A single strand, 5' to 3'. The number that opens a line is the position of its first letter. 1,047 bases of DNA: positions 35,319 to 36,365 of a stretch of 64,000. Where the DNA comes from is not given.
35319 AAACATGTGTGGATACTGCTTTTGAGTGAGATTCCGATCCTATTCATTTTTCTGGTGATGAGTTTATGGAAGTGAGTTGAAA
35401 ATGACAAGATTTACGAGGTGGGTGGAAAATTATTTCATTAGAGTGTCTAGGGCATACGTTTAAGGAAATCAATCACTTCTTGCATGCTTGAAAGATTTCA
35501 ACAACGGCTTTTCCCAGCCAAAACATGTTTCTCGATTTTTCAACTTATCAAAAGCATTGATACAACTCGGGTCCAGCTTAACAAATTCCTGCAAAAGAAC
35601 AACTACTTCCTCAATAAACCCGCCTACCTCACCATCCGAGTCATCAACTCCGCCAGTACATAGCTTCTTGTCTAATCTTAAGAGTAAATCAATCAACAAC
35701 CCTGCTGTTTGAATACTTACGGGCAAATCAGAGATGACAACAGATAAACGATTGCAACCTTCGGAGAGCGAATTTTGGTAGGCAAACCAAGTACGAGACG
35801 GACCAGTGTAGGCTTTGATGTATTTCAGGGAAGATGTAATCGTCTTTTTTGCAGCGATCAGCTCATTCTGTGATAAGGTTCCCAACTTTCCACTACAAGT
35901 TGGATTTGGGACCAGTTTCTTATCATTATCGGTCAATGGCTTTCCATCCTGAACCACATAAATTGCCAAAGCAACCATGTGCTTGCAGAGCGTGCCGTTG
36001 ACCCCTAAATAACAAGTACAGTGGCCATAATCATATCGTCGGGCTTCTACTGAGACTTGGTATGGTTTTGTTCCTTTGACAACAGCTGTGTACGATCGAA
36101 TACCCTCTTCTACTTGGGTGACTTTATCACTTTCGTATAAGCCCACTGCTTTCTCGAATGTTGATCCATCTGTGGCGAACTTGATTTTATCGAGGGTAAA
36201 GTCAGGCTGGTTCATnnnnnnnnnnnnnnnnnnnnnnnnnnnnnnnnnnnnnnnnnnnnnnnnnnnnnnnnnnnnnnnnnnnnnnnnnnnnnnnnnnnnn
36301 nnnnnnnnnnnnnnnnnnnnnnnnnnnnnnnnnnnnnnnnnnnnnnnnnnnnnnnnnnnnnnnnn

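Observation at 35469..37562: Fic (class II) gene overlapping a SWIM zinc-finger gene, directly downstream of tRNA-Asn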

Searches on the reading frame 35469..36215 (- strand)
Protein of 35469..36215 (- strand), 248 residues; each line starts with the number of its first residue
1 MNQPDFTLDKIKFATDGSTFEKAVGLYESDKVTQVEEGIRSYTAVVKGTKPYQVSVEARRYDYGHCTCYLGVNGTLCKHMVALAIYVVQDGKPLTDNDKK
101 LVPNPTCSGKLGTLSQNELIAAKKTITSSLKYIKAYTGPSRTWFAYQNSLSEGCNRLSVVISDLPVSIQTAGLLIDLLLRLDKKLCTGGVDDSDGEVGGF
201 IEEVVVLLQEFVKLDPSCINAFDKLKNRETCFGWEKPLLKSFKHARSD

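Call 3: search_protein_families(library=pfam, proteins=[window:35469-36215:-], max_evalue=0.01)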
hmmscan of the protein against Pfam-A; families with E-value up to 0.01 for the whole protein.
window:35469-36215:- (248 aa): 1 family
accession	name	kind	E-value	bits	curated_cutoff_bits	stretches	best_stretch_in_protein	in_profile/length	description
PF04434.22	SWIM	-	0.0014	18.6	19.6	1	65-86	14-36/38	SWIM zinc finger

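Call 4: search_protein_families(library=ncbifam, proteins=[window:35469-36215:-], max_evalue=0.01)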
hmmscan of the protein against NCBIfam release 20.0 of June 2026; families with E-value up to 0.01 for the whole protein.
window:35469-36215:- (248 aa): 0 families

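Call 5: search_protein_families(library=padloc, proteins=[window:35469-36215:-], max_evalue=0.01)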
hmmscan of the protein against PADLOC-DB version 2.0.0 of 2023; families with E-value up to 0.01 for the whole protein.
window:35469-36215:- (248 aa): 1 family
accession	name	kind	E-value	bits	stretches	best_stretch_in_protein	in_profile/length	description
PDLC05053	PDC-S62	-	3e-15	53.8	1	5-92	8-95/566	-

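Call 9: find_homologous_proteins(query=window:35469-36215:-, max_evalue=0.001)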
Query window:35469-36215:- (248 aa): 1916 proteins with E <= 0.001 among 2419 candidates; the best 120 are listed.
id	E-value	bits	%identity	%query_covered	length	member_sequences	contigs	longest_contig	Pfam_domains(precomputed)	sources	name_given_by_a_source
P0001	1.1e-158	544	97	100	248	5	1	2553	-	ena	-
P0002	1.9e-150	517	92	100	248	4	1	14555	-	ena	-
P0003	1.3e-143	495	91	98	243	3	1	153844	-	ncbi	-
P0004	5.0e-143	493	90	98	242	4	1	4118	-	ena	-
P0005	1.6e-142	491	89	98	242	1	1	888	-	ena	-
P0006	8.3e-142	489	89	98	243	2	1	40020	-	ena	-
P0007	9.8e-139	479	87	97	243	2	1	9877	-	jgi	jgi:hypothetical protein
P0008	2.6e-138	477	87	96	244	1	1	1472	-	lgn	-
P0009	3.8e-138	477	88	97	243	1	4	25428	-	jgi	-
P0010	1.5e-137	475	86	96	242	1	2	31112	-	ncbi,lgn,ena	-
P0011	1.7e-137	475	85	100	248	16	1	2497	-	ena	-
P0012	5.9e-136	470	85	97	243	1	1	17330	-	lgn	-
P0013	1.7e-134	465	85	98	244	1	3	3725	-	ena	-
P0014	9.1e-134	462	84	98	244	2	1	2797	-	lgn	-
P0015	1.4e-133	462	84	98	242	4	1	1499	-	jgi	-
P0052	1.9e-122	425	76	96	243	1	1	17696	PF04434.23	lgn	-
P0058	2.2e-120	419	76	97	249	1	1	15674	PF04434.23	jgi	-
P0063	4.4e-119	414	81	93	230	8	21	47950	-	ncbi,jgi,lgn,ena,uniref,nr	ncbi:TPA: hypothetical protein DCY43_03815 [candidate division WWE3 bacterium]|uniref:SWIM-type doma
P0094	3.3e-113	395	72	96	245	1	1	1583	PF04434.23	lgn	-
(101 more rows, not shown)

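Call 11: find_related_loci(query=A1, collection=genome_contigs, flank=6000)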
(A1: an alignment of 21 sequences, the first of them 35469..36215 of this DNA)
Query A1 (248 aa) in genome_contigs; peptide patterns used: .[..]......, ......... (x = any residue, [..] = any of these).
264 stretches matched a pattern; 156 encode a relative of the query (tblastn E <= 1e-3); the best 80 are kept; 80 distinct loci.
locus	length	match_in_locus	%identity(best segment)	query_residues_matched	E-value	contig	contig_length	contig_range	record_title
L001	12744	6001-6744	88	1-248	7e-140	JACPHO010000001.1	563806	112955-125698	MAG: Candidatus Shapirobacteria bacterium isolate NC_groundwater_416_Ag_B-0.1um_40_33 GD18-4_B1_scaffold_56969, whole ge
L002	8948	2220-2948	91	1-243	3e-138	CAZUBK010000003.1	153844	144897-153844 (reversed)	MAG TPA_asm: uncultured Pseudomonadales bacterium isolate binchicken_co227_1206 genome assembly, contig: NODE_199_length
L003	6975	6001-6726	84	1-242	2e-133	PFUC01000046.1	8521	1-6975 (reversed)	MAG: Candidatus Collierbacteria bacterium CG_4_9_14_3_um_filter_43_16 CG_4_9_14_3_um_filter_150_scaffold_32082_c, whole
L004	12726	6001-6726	79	1-242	4e-133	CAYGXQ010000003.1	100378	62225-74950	MAG TPA_asm: uncultured Gammaproteobacteria bacterium isolate ERP119294_co1_458 genome assembly, contig: NODE_205_length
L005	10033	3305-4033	84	1-243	1e-127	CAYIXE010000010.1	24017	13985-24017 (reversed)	MAG TPA_asm: uncultured Gammaproteobacteria bacterium isolate ERP119705_co7_214 genome assembly, contig: NODE_1745_lengt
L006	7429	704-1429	81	1-242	7e-123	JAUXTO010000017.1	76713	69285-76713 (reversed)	MAG: Candidatus Gottesmanbacteria bacterium isolate C13_maxbin.100 C13_k141_312810, whole genome shotgun sequence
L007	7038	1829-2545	79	1-239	4e-123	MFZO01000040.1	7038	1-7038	MAG: Candidatus Roizmanbacteria bacterium RIFCSPHIGHO2_02_FULL_38_11 rifcsphigho2_02_scaffold_56006, whole genome shotgu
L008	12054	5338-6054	74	1-239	2e-117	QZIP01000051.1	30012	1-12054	MAG: Candidatus Parcubacteria bacterium isolate SURF_62 Ga0104751_1002285, whole genome shotgun sequence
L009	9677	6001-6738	71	3-248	5e-117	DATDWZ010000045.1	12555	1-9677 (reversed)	MAG TPA_asm: Candidatus Paceibacterota bacterium isolate SMAG_U8125 k141_795775, whole genome shotgun sequence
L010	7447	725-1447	68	4-244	6e-116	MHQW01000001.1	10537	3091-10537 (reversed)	MAG: Candidatus Sungbacteria bacterium RIFCSPLOWO2_02_FULL_51_17 rifcsplowo2_02_scaffold_10345, whole genome shotgun seq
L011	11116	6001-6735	68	4-248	3e-114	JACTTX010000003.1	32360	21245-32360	MAG: Candidatus Magasanikiibacteriota bacterium isolate B4_bin.18 scaffold_112, whole genome shotgun sequence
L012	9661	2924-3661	68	3-248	9e-113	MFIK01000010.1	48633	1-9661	MAG: Candidatus Giovannonibacteria bacterium RIFCSPLOWO2_02_FULL_43_54 rifcsplowo2_02_scaffold_1403, whole genome shotgu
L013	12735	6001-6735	69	4-248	1e-111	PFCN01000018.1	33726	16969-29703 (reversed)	MAG: Candidatus Niyogibacteria bacterium CG10_big_fil_rev_8_21_14_0_10_42_19 CG10_8_21_14_0.10_scaffold_5783_c, whole ge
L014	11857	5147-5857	68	4-240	1e-111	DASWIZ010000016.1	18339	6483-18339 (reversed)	MAG TPA_asm: Candidatus Paceibacterota bacterium isolate SMAG_U2882 k141_3474869, whole genome shotgun sequence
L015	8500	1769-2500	67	3-246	2e-110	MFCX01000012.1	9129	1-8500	MAG: Candidatus Daviesbacteria bacterium RIFCSPHIGHO2_02_FULL_39_12 rifcsphigho2_02_scaffold_17061, whole genome shotgun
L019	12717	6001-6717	69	1-239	6e-109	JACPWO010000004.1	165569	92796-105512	MAG: Candidatus Andersenbacteria bacterium isolate NC_groundwater_813_Pr1_B-0.1um_46_36 Montesol18_Bp1_scaffold_1812318,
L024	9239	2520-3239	70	1-240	3e-107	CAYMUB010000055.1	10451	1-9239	MAG TPA_asm: uncultured Gammaproteobacteria bacterium isolate binchicken_co203_488 genome assembly, contig: k141_2026291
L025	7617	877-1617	65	1-245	4e-107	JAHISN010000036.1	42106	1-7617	MAG: Patescibacteria group bacterium isolate MM_PC_MetaG.mb.174 MM_PC_MetaG.mb.174_k141_780301, whole genome shotgun seq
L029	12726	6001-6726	65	3-244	1e-105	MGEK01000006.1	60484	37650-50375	MAG: Candidatus Uhrbacteria bacterium RIFCSPLOWO2_01_FULL_47_25 rifcsplowo2_01_scaffold_1309, whole genome shotgun seque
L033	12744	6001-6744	69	1-248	6e-105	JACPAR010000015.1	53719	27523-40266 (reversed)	MAG: Candidatus Levyibacteriota bacterium isolate NC_groundwater_236_Ag_S-0.2um_36_14 S5_GD2017_2_S2_scaffold_1456, whol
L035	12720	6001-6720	65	3-242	6e-105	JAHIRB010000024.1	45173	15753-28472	MAG: Patescibacteria group bacterium isolate MM_PC_MetaG.mb.11 MM_PC_MetaG.mb.11_k141_888715, whole genome shotgun seque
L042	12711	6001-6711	65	4-240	1e-103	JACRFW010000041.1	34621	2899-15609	MAG: Candidatus Magasanikbacteria bacterium isolate NC_groundwater_1735_Pr3_B-0.1um_49_411 SR-2_scaffold_141_2426157, wh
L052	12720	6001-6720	62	1-240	2e-101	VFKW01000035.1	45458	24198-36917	MAG: Candidatus Berkelbacteria bacterium isolate Bin_65_7 c_000000184940, whole genome shotgun sequence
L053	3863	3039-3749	64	4-240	1e-101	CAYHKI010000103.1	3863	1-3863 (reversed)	MAG TPA_asm: uncultured Gammaproteobacteria bacterium isolate ERP119705_co13_618 genome assembly, contig: NODE_30453_len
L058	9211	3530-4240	61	4-240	1e-98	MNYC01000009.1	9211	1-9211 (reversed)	MAG: bacterium CG2_30_37_16 isolate CG2_30_37_16 cg2_3.0_scaffold_9104_c, whole genome shotgun sequence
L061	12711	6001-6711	64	4-240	2e-98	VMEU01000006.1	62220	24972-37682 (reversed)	MAG: Parcubacteria group bacterium Greene0416_39 Greene041639_scaffold_946, whole genome shotgun sequence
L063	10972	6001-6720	61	3-242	1e-97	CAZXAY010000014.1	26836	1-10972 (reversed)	MAG TPA_asm: uncultured Candidatus Saccharibacteria bacterium isolate SRP011637_co1_138 genome assembly, contig: NODE_44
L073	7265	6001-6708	66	4-239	3e-93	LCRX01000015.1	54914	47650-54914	MAG: Candidatus Magasanikbacteria bacterium GW2011_GWA2_56_11 UY92_C0015, whole genome shotgun sequence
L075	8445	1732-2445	63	3-240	3e-92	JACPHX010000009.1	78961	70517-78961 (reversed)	MAG: Candidatus Uhrbacteria bacterium isolate NC_groundwater_425_Ag_B-0.1um_55_83 GD18-4_B1_scaffold_499308, whole genom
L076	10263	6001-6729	63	3-245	3e-92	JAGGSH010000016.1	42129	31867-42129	MAG: bacterium isolate AUK017 PB_MANV_017_c_000000000078, whole genome shotgun sequence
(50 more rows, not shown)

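Call 16: search_protein_families(library=pfam, proteins=[L024:1484-2515:+, L058:2230-3384:+, L052:2977-5322:+, L073:3828-5111:+, L075:1435-1725:+, L063:4562-5296:+, L006:262-702:+, L019:82-1983:+, L076:4329-5720:+, L053:2529-2936:+], max_evalue=0.001)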
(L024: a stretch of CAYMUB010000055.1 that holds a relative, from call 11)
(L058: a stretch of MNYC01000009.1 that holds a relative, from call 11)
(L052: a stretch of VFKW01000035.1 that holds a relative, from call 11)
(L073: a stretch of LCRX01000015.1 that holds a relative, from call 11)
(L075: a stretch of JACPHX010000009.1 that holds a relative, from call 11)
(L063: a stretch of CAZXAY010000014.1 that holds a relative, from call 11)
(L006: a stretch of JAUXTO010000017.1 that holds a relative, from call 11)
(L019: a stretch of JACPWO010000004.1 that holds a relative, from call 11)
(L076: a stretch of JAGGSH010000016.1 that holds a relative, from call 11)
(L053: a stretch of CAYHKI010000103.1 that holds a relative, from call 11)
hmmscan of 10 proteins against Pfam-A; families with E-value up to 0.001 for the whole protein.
L024:1484-2515:+ (343 aa): 1 family
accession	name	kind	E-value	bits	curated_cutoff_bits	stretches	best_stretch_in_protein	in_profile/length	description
PF13310.11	Virulence_RhuM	-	2.1e-107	358.5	33.7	1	77-324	6-249/252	Virulence protein RhuM family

L058:2230-3384:+ (384 aa): 1 family
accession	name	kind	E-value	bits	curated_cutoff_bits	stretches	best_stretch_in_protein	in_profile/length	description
PF01420.25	Methylase_S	-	4.4e-46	157.6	22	2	4-175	3-163/168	Type I restriction modification DNA specificity domain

L052:2977-5322:+ (781 aa): 7 families
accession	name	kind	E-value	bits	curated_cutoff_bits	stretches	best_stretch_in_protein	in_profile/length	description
PF04851.21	ResIII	-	8.2e-38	130.3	22.5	1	149-320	4-164/164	Type III restriction enzyme, res subunit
PF18766.7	SWI2_SNF2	-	3.7e-20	73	26.7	1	152-355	1-192/221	SWI2/SNF2 ATPase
PF08463.15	EcoEI_R_C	-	2.5e-17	63.9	24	1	623-779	1-163/163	EcoEI R protein C-terminal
PF00270.35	DEAD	-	1e-11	45.3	26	1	152-321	3-162/167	DEAD/DEAH box helicase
PF00271.37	Helicase_C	-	1.2e-07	32.4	23.5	1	404-512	5-108/110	Helicase conserved C-terminal domain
PF13588.12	HSDR_N_2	-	1.1e-05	25.9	25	1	48-110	36-100/110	Type I restriction enzyme R protein N terminus (HSDR_N)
PF04313.20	HSDR_N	-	0.00033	21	25.1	0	29-102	115-188/198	Type I restriction enzyme R protein N terminus (HSDR_N)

L073:3828-5111:+ (427 aa): 2 families
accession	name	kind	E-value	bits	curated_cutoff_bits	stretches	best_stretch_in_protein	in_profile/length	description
PF13173.12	AAA_14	-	1.3e-28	100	27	1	39-159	4-129/129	AAA domain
PF13635.12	DUF4143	-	1.1e-23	84.2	28.1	1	217-356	2-149/160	Domain of unknown function (DUF4143)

L075:1435-1725:+ (96 aa): 0 families

L063:4562-5296:+ (244 aa): 2 families
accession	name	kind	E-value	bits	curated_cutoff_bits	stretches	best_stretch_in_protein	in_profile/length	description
PF12705.13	PDDEXK_1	-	2.2e-12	47.9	22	1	89-237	98-243/247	PD-(D/E)XK nuclease superfamily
PF01930.23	Cas_Cas4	-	0.00013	22.5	22.7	1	120-237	58-155/160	Domain of unknown function DUF83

L006:262-702:+ (146 aa): 0 families

L019:82-1983:+ (633 aa): 0 families

L076:4329-5720:+ (463 aa): 1 family
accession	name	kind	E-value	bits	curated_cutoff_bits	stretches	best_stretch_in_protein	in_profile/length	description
PF00078.32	RVT_1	-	8.3e-14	52.2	29.6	1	165-318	60-200/205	Reverse transcriptase (RNA-dependent DNA polymerase)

L053:2529-2936:+ (135 aa): 1 family
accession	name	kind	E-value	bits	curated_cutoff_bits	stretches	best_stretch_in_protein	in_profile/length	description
PF04383.19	KilA-N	-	2.6e-17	63.1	23.8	1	14-131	10-98/107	KilA-N domain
